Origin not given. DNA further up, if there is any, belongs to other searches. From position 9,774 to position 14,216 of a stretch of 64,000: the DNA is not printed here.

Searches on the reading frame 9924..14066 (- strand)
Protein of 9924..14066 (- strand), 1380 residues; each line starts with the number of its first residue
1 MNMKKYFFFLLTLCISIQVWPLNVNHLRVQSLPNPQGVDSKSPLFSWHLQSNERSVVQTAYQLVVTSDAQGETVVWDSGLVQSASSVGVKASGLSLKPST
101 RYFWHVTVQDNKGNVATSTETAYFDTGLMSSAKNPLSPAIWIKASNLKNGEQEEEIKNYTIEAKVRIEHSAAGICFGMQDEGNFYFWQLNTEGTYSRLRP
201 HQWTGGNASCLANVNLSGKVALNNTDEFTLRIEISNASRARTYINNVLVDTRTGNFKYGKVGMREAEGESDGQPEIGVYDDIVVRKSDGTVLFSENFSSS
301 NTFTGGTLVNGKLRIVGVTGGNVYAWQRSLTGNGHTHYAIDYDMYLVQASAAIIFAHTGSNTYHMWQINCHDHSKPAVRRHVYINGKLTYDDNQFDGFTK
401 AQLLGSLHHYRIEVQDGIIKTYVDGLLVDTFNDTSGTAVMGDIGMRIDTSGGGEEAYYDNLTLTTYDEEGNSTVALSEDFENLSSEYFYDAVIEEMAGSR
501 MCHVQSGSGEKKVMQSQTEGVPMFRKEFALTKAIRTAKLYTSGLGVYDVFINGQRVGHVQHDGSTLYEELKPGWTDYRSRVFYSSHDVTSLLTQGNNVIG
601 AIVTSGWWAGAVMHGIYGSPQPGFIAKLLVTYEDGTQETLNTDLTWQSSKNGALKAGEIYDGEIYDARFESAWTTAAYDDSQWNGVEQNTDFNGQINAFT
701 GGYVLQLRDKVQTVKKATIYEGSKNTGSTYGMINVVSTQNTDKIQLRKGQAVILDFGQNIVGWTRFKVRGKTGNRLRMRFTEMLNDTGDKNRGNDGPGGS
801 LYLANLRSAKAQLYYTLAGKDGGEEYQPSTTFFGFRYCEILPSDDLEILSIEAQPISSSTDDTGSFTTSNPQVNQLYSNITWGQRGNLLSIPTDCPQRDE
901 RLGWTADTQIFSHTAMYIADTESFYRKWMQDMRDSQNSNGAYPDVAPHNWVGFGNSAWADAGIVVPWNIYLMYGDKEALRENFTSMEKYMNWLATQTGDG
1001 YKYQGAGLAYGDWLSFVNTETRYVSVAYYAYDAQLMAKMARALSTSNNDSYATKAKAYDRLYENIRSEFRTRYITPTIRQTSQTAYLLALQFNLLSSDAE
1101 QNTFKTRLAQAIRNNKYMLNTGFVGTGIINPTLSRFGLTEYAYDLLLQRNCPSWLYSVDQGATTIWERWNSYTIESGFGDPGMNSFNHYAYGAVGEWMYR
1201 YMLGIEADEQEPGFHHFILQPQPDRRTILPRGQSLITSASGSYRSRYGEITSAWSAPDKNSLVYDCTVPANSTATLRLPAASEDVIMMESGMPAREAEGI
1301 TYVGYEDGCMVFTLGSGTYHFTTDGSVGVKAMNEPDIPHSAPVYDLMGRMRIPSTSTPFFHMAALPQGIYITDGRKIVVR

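Call 10: search_protein_families(library=pfam, proteins=[window:9924-14066:-])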
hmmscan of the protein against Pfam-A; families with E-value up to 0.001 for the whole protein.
window:9924-14066:- (1380 aa): 6 families
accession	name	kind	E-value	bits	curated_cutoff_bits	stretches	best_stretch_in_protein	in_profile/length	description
PF17389.8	Bac_rhamnosid6H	-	2.6e-117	392.3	24.5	1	862-1202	2-339/339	Bacterial alpha-L-rhamnosidase 6 hairpin glycosidase domain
PF08531.16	Bac_rhamnosid_N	-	2.9e-47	161.1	25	1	532-698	1-162/172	Alpha-L-rhamnosidase N-terminal domain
PF25788.1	Ig_Rha78A_N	-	1.7e-29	102.6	27.4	1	24-130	1-105/105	Rha78A-like, N-terminal immunoglobulin domain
PF05592.18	Bac_rhamnosid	-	9.8e-24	83.7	22.2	1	749-841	5-85/102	Bacterial alpha-L-rhamnosidase concanavalin-like domain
PF17390.7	Bac_rhamnosid_C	-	6.4e-17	61.6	22.1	1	1204-1289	1-74/78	Bacterial alpha-L-rhamnosidase C-terminal domain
PF21104.3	Glyco_hydro_78_N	-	7.4e-05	22.7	27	1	730-787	17-79/142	Glycosyl hydrolase family 78 alpha-rhamnosidase N-terminal domain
